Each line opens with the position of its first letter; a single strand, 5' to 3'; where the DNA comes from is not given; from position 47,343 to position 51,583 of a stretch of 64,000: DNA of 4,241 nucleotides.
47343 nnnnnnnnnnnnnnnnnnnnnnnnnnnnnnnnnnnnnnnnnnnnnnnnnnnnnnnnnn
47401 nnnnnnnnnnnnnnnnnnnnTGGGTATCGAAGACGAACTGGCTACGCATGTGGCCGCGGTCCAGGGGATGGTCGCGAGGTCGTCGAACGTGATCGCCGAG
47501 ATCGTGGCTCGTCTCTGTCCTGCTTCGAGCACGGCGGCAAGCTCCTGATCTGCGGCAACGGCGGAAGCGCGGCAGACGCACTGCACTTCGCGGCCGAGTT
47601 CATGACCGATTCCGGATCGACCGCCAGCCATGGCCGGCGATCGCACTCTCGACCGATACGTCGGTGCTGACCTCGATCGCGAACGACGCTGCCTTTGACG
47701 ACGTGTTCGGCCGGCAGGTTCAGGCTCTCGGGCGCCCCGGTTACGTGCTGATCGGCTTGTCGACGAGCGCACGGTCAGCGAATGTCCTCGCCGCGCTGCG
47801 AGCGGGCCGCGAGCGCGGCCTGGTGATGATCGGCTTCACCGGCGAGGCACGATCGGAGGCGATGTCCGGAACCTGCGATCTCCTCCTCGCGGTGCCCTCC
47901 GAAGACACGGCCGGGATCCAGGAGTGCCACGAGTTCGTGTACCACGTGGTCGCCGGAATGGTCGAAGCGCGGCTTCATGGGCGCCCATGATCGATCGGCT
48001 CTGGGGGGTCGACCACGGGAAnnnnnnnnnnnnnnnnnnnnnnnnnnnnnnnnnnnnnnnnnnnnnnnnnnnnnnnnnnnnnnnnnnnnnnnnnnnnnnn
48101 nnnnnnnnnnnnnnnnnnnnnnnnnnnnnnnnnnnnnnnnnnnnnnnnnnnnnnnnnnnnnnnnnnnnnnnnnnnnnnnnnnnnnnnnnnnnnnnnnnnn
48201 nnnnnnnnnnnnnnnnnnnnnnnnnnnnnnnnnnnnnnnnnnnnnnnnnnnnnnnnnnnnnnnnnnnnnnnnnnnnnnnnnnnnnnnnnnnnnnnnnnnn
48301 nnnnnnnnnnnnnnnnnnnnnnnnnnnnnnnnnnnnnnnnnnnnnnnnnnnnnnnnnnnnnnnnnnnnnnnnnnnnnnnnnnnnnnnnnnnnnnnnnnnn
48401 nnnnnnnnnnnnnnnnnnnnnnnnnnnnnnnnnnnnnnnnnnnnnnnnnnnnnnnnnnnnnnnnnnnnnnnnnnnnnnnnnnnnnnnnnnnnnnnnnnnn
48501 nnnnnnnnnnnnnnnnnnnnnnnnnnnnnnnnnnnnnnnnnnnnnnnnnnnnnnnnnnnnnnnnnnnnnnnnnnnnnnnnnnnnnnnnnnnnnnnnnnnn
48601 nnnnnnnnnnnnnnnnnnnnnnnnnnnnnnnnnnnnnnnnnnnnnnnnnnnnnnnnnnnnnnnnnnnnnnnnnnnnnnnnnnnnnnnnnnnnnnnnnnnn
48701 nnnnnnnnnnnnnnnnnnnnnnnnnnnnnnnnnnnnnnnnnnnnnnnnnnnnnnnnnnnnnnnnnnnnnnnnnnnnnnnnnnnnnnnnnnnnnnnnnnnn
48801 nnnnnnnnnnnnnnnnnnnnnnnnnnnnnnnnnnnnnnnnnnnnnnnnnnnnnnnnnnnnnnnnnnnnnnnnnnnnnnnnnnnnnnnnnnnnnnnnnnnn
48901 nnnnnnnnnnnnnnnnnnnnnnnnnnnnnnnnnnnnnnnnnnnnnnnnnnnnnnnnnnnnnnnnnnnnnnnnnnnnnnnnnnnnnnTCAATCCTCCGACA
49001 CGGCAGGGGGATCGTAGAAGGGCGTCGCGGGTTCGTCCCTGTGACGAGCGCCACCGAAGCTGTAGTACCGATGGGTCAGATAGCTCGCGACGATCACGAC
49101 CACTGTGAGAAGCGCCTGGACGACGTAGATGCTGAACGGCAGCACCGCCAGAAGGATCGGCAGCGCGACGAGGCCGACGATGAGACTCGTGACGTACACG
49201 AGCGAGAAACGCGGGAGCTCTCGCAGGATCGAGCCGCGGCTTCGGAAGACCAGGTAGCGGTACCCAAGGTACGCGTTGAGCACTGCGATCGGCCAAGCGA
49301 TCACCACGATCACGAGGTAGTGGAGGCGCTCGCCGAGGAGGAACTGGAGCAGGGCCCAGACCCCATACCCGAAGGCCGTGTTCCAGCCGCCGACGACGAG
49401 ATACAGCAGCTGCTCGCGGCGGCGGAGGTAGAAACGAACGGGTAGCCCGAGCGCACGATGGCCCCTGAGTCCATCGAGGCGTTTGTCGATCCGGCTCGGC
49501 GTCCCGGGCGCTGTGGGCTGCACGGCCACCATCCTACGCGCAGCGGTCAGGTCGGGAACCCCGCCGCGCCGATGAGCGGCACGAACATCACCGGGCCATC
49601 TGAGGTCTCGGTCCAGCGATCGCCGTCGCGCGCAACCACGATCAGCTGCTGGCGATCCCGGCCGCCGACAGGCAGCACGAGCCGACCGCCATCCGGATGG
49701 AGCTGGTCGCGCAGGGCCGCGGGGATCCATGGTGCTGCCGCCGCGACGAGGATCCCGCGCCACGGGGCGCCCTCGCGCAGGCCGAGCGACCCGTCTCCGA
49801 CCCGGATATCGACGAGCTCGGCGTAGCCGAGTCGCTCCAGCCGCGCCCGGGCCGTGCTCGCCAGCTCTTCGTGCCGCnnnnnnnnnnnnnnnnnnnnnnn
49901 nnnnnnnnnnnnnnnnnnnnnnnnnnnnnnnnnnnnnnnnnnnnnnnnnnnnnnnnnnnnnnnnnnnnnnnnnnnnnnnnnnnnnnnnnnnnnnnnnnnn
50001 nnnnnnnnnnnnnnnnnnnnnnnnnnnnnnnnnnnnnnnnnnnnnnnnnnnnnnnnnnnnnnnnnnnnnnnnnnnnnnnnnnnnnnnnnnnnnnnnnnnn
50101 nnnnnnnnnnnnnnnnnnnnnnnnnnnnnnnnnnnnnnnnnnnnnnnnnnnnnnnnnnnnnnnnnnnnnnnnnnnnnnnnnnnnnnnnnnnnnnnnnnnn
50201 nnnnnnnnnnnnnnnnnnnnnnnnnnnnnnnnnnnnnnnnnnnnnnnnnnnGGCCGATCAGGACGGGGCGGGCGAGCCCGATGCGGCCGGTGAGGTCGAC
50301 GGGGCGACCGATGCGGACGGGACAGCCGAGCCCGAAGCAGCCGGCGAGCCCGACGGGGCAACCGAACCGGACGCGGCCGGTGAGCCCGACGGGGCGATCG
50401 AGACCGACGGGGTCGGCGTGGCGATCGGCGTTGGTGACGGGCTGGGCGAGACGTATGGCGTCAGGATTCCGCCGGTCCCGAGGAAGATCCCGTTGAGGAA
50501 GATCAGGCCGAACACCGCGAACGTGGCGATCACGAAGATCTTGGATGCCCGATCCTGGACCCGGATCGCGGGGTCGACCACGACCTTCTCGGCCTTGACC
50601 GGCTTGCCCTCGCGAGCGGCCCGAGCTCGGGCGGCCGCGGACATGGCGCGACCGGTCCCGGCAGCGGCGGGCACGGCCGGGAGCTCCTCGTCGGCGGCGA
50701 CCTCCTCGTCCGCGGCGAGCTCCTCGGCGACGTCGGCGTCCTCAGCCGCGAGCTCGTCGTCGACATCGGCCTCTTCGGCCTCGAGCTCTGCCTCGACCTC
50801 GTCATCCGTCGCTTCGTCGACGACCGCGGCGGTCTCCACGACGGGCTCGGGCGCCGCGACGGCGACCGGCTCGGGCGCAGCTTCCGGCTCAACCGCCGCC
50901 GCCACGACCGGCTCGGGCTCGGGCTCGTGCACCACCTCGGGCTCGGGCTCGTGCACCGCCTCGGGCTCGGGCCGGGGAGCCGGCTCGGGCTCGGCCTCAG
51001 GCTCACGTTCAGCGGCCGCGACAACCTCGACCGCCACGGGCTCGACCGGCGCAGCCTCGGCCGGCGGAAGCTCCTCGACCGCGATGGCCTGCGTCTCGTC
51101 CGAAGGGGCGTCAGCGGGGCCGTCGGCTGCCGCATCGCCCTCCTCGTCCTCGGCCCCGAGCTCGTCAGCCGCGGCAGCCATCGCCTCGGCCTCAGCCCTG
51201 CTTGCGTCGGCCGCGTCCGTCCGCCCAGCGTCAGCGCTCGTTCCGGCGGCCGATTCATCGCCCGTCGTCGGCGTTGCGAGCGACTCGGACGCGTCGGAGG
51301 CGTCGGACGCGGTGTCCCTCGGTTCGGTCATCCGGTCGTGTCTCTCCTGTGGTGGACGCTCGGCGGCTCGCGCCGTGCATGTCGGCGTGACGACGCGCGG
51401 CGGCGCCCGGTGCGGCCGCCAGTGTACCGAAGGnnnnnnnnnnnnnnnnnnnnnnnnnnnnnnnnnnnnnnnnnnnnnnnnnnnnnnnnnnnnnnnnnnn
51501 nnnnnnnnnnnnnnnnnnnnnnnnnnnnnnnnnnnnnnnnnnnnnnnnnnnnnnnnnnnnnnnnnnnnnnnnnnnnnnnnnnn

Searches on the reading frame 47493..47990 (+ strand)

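Call 45: search_protein_families(library=pfam, proteins=[window:47493-47990:+], max_evalue=0.001)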
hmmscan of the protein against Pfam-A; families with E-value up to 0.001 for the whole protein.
window:47493-47990:+ (165 aa): 1 family
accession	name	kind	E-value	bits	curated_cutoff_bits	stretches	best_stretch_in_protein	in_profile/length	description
PF13580.11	SIS_2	-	7e-10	39.5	27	1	35-117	56-138/138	SIS domain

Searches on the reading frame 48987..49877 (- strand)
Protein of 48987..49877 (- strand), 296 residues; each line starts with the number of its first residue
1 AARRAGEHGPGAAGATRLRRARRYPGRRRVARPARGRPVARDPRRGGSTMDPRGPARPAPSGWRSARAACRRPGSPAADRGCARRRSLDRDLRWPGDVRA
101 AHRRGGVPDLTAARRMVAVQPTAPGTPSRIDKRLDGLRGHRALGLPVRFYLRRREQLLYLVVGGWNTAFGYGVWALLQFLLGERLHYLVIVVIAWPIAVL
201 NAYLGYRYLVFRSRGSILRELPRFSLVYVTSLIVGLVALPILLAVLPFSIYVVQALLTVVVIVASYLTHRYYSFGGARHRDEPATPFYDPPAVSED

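Call 26: search_protein_families(library=pfam, proteins=[window:48987-49877:-], max_evalue=0.001)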
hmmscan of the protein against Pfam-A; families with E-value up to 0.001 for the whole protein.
window:48987-49877:- (296 aa): 1 family
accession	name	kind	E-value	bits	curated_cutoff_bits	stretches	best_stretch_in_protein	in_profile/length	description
PF04138.20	GtrA_DPMS_TM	-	1.2e-14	54.9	26.1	1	159-274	2-117/117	GtrA/DPMS, transmembrane domain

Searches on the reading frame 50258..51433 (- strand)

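Call 26: search_protein_families(library=pfam, proteins=[window:50258-51433:-], max_evalue=0.001)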
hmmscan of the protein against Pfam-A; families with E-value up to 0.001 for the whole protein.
window:50258-51433:- (391 aa): 0 families

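Call 46: search_protein_families(library=ncbifam, proteins=[window:50258-51433:-], max_evalue=0.01)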
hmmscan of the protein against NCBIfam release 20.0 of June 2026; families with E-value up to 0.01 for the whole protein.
window:50258-51433:- (391 aa): 1 family
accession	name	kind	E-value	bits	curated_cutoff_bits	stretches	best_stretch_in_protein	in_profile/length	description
NF008084.0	PRK10819.1-5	equivalog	0.0088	15.9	315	1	130-275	45-183/249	TonB system transport protein TonB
